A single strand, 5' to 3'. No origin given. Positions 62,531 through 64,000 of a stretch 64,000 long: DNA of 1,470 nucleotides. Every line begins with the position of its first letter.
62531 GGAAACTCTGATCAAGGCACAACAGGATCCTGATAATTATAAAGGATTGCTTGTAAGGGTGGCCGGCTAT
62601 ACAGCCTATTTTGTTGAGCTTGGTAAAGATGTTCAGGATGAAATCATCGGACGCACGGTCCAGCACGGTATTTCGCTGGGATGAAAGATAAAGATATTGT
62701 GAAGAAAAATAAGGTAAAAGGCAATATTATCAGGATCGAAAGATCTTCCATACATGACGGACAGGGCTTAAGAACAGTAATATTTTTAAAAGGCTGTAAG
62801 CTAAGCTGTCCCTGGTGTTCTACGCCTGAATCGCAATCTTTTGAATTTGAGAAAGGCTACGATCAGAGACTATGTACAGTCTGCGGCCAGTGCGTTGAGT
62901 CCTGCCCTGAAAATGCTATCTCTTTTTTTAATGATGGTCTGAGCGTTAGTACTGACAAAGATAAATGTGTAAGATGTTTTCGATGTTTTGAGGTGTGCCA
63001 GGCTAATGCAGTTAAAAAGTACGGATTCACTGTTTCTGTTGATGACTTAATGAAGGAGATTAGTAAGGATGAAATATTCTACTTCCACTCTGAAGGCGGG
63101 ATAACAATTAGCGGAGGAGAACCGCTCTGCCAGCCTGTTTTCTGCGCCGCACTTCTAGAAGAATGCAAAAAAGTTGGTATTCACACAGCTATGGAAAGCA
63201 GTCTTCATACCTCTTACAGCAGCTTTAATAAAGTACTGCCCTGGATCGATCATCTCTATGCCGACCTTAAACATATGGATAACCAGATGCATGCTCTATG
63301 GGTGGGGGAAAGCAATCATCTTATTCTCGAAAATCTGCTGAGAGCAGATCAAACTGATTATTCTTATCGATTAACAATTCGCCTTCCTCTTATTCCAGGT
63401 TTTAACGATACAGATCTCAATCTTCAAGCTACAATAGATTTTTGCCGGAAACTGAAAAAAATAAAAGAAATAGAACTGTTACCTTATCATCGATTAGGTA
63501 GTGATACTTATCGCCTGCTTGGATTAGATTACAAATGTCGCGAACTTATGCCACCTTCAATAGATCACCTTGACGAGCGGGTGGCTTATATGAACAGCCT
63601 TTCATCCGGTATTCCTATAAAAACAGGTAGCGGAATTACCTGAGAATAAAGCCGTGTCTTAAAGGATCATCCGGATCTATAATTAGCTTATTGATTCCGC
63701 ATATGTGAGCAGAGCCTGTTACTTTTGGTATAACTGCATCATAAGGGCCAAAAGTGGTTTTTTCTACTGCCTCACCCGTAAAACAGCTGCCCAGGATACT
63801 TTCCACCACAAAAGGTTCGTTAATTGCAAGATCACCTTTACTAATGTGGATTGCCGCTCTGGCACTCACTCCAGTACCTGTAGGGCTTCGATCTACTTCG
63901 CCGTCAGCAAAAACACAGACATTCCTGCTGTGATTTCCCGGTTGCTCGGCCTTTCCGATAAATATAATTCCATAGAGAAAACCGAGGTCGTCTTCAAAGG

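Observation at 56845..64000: Two divergently transcribed glycyl-radical enzyme/activase pairs next to a proline-racemase-family gene whose second catalytic Cys is Thr: a candidate anaerobic hydroxyproline locus.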

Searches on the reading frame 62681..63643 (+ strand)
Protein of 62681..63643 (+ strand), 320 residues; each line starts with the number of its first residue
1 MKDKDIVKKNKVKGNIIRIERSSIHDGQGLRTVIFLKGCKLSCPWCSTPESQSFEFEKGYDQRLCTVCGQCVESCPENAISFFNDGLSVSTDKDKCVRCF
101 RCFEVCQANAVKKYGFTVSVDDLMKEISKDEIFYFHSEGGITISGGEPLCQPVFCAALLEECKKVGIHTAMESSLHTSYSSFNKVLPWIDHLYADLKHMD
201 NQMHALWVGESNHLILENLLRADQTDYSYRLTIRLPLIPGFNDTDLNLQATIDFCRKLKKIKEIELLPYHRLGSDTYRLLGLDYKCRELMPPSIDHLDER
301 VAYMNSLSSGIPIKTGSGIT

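Call 6: search_protein_families(library=ncbifam, proteins=[window:62681-63643:+])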
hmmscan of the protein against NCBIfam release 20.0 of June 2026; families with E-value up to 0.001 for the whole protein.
window:62681-63643:+ (320 aa): 56 families (the best 25 are shown)
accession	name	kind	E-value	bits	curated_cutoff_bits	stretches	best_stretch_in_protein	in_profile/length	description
TIGR02494.1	PFLE_PFLC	subfamily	2.9e-93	312.3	174.35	1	16-298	1-283/293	glycyl-radical enzyme activating protein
NF043069.1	T4HPD_activ_SAM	equivalog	7.8e-91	304.5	425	1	14-306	2-290/299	trans-4-hydroxy-L-proline dehydratase activase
NF048010.1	SfplDhtActHpsHDes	equivalog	4.9e-87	291.5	430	1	10-289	2-283/298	(2S)-3-sulfopropanediol dehydratase activating enzyme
NF048008.1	SfplDhtActHpfHKleb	equivalog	7.7e-80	268.5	500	1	16-290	2-279/308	(2S)-3-sulfopropanediol dehydratase activating enzyme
NF033719.1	ind_deCO2_activ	equivalog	1.3e-79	267.7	425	1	16-299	3-288/302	indoleacetate decarboxylase activase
NF033717.2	HPDL_rSAM_activ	equivalog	2.6e-75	253.6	420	1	12-292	2-284/311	4-hydroxyphenylacetate decarboxylase activase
TIGR04395.1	cutC_activ_rSAM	equivalog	4.5e-73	246.2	360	1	13-288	4-281/309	choline TMA-lyase-activating enzyme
NF007483.0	PRK10076.1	equivalog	8.3e-59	199.1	326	2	94-299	71-276/292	[formate-C-acetyltransferase]-activating enzyme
TIGR04003.1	rSAM_BssD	equivalog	4e-58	197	496.45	1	16-282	3-272/314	[benzylsuccinate synthase]-activating enzyme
TIGR02493.1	PFLA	equivalog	3.6e-47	160.7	231.75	2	98-297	28-225/235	pyruvate formate-lyase-activating protein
TIGR04041.1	activase_YjjW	hypoth_equivalog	3.1e-45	154.8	250.2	1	15-274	3-243/276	YjjW family glycine radical enzyme activase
NF008356.0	PRK11145.1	equivalog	3.2e-39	134.7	375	1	97-301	32-234/246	pyruvate formate lyase 1-activating protein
TIGR02491.1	NrdG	equivalog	2.8e-11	43.6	126.1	1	15-62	1-48/154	anaerobic ribonucleoside-triphosphate reductase activating protein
TIGR02495.1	NrdG2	equivalog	7.1e-10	38.5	131.15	1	98-233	29-163/193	anaerobic ribonucleoside-triphosphate reductase activating protein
TIGR02700.1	flavo_MJ0208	hypoth_equivalog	1.5e-08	34.2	251.35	1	61-114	146-197/234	dihydromethanopterin reductase (acceptor)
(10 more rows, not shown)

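Call 7: search_protein_families(library=pfam, proteins=[window:62681-63643:+])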
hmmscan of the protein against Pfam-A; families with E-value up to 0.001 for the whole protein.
window:62681-63643:+ (320 aa): 10 families
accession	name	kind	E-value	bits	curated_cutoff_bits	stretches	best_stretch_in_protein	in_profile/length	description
PF04055.27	Radical_SAM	-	2.3e-10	41.3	29.5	1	106-246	14-159/166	Radical SAM superfamily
PF13353.11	Fer4_12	-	3.1e-10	40.9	22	1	26-66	2-42/137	4Fe-4S single cluster domain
PF00037.32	Fer4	-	5.1e-09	36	21.1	1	60-81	3-24/24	4Fe-4S binding domain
PF12837.12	Fer4_6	-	1.8e-08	34.3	25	2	60-80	4-24/24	4Fe-4S binding domain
PF13237.11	Fer4_10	-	3.8e-08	33.6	25.5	1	60-106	4-52/53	4Fe-4S dicluster domain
PF12838.12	Fer4_7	-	8.8e-08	32.9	27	1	65-110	2-52/52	4Fe-4S dicluster domain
PF13187.11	Fer4_9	-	2.3e-07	31.2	27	1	65-110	2-51/52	4Fe-4S dicluster domain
PF13484.11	Fer4_16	-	5.2e-07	30.8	30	0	65-81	2-18/66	4Fe-4S double cluster binding domain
PF14697.11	Fer4_21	-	9.4e-05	22.9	35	1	61-109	4-55/59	4Fe-4S dicluster domain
PF12797.12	Fer4_2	-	0.00011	22.4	24.5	0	60-77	5-22/22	4Fe-4S binding domain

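Call 23: find_encoding_contigs(protein=window:62681-63643:+, flank=10000, max_places=6)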
Protein window:62681-63643:+ (320 aa): 2 contigs read that carry it; 2 places shown.
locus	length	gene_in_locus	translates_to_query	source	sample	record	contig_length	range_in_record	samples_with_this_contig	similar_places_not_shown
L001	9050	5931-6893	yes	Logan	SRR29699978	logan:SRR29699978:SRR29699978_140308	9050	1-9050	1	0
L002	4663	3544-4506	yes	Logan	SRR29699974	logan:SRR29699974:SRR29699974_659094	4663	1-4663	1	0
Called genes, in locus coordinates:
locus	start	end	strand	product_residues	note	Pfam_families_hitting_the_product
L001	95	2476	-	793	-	PF02901:PFL-like, PF01228:Gly_radical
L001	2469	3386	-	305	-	PF13353:Fer4_12, PF04055:Radical_SAM, PF13237:Fer4_10 (faint), PF00037:Fer4 (weak), PF12797:Fer4_2 (faint), PF12837:Fer4_6 (faint), PF12838:Fer4_7 (weak), PF13187:Fer4_9 (weak), +1 more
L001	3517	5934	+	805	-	PF02901:PFL-like, PF01228:Gly_radical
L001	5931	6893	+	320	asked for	PF13484:Fer4_16 (faint), PF13353:Fer4_12 (weak), PF12837:Fer4_6 (faint), PF00037:Fer4 (weak), PF13237:Fer4_10, PF12838:Fer4_7, PF13187:Fer4_9 (weak), PF04055:Radical_SAM (weak)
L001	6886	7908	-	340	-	PF05544:Pro_racemase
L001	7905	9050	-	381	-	?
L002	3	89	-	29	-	?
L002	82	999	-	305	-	PF13353:Fer4_12, PF04055:Radical_SAM, PF13237:Fer4_10 (faint), PF00037:Fer4 (weak), PF12797:Fer4_2 (faint), PF12837:Fer4_6 (faint), PF12838:Fer4_7 (weak), PF13187:Fer4_9 (weak), +1 more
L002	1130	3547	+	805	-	PF02901:PFL-like, PF01228:Gly_radical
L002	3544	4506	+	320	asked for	PF13484:Fer4_16 (faint), PF13353:Fer4_12 (weak), PF12837:Fer4_6 (faint), PF00037:Fer4 (weak), PF13237:Fer4_10, PF12838:Fer4_7, PF13187:Fer4_9 (weak), PF04055:Radical_SAM (weak)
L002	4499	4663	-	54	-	?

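Call 29: search_protein_families(library=ncbifam, proteins=[L001:6889-7908:-, L001:7908-9050:-], max_evalue=0.00001)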
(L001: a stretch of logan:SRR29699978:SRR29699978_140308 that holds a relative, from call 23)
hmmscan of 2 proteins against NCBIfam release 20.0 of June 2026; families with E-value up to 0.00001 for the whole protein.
L001:6889-7908:- (340 aa): 6 families
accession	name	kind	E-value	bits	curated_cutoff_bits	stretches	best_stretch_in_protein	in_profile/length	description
NF045511.1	TransHydProDhtase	equivalog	2.2e-113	378.7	540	1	11-340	6-335/335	trans-3-hydroxy-L-proline dehydratase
NF010576.0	PRK13969.1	equivalog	8.4e-104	347.1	556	1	11-339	6-334/335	proline racemase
NF010578.0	PRK13971.1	equivalog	3.8e-86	289.2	376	1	11-339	5-332/333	4-hydroxyproline epimerase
NF047722.1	T3LHypDht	equivalog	6.9e-56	189.8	550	1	14-339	9-335/341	trans-3-hydroxy-L-proline dehydratase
NF052296.1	HdxProlEpimProt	equivalog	9.6e-56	189.4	450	1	14-337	3-308/309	4-hydroxyproline epimerase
NF010577.0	PRK13970.1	equivalog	4.5e-43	147.7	442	1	13-337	6-309/311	4-hydroxyproline epimerase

L001:7908-9050:- (381 aa): 0 families

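Call 30: search_solved_structures(query=L001:6889-7908:-, max_evalue=1e-20, show_alignments=2)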
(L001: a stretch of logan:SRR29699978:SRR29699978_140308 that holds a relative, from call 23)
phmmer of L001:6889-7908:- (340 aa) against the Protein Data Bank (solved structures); distinct sequences matched with E-value up to 1e-20: 17.
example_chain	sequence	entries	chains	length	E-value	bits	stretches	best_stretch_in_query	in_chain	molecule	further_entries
6r76_A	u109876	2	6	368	3.9e-133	446.9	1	2-340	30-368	Proline racemase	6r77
7qpo_A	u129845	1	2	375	6.3e-91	308.1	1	11-340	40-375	Trans-3-hydroxy-L-proline dehydratase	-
7pb3_AAA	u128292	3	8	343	1.1e-86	294.2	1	13-338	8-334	Proline racemase A (AsProR)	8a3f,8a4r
1w61_A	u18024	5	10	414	1.2e-70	241.3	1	12-340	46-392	B-CELL MITOGEN | Proline racemase A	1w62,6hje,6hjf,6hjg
6j7c_A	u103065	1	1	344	6e-68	232.5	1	14-340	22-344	Proline racemase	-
4lb0_A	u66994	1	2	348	4.5e-44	154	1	12-339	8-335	Uncharacterized protein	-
4jbd_A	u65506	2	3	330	8.8e-41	143.1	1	13-336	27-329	Proline racemase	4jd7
4q2h_A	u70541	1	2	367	1.4e-40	142.4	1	11-339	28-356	Proline racemase protein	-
4q60_A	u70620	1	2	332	6.9e-40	140.2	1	12-338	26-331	PROLINE RACEMASE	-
4k7x_A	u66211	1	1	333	7.7e-40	140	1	13-338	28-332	Proline racemase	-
2azp_A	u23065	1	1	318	1.9e-39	138.8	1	13-336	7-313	hypothetical protein PA1268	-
4juu_A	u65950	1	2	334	7.4e-39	136.8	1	10-338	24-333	Epimerase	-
1tm0_A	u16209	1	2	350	4.6e-38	134.2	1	15-339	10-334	PROLINE RACEMASE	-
4k8l_A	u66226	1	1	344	2.3e-37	131.9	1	15-339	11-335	Proline racemase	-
4j9w_A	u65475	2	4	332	3.4e-37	131.4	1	11-336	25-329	Proline racemase family protein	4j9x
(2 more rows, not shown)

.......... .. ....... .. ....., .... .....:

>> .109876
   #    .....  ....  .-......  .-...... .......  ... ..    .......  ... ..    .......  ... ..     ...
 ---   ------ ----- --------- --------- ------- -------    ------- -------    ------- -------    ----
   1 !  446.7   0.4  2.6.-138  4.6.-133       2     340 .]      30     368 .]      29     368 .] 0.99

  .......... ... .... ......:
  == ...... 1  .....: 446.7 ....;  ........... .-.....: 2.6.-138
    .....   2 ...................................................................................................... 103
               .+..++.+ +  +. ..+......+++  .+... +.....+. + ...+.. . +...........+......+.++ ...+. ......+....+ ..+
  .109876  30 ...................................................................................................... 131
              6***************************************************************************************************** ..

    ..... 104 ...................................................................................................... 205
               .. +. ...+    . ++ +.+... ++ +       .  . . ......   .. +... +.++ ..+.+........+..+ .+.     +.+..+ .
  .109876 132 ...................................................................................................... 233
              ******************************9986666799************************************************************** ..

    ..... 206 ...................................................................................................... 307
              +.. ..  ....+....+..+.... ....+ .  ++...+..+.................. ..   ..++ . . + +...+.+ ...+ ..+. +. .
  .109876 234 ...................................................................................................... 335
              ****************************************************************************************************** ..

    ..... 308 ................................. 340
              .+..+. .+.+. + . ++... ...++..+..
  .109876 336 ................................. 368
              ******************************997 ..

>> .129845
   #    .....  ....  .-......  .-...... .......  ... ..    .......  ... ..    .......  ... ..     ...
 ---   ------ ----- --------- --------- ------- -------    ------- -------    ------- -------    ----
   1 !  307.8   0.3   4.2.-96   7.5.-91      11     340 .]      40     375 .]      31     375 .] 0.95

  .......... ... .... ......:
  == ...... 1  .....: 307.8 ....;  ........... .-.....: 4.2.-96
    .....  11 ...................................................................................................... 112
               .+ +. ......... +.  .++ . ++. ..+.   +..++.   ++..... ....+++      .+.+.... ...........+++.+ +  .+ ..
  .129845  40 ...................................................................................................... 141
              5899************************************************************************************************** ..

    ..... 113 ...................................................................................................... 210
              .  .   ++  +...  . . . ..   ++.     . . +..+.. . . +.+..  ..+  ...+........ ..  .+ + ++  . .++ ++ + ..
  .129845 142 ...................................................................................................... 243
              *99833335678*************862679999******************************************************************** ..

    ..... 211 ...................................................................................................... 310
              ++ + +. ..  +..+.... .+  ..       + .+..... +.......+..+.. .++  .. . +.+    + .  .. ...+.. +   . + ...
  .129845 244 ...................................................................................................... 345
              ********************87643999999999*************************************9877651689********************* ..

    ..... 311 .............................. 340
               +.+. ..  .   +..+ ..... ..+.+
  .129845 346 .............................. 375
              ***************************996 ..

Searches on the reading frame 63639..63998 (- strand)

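Call 6: search_protein_families(library=ncbifam, proteins=[window:63639-63998:-])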
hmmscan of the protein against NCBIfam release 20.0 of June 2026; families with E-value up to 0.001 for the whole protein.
window:63639-63998:- (120 aa): 6 families
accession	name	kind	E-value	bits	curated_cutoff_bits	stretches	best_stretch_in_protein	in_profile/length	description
NF010576.0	PRK13969.1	equivalog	8.4e-36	123.6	556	1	13-119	228-334/335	proline racemase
NF045511.1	TransHydProDhtase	equivalog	3.4e-35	121.7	540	1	5-120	220-335/335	trans-3-hydroxy-L-proline dehydratase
NF010578.0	PRK13971.1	equivalog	3.5e-28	98.7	376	1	10-119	223-332/333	4-hydroxyproline epimerase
NF047722.1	T3LHypDht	equivalog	1.1e-24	87.2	550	1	19-119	235-335/341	trans-3-hydroxy-L-proline dehydratase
NF052296.1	HdxProlEpimProt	equivalog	1.2e-21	77.4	450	1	11-117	206-308/309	4-hydroxyproline epimerase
NF010577.0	PRK13970.1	equivalog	2.6e-11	43.4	442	1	17-117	214-309/311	4-hydroxyproline epimerase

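Call 7: search_protein_families(library=pfam, proteins=[window:63639-63998:-])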
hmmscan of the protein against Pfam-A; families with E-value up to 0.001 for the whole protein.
window:63639-63998:- (120 aa): 1 family
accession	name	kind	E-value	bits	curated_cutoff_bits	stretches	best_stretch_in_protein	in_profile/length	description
PF05544.16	Pro_racemase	-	2e-36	126.1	27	1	3-117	210-324/325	Proline racemase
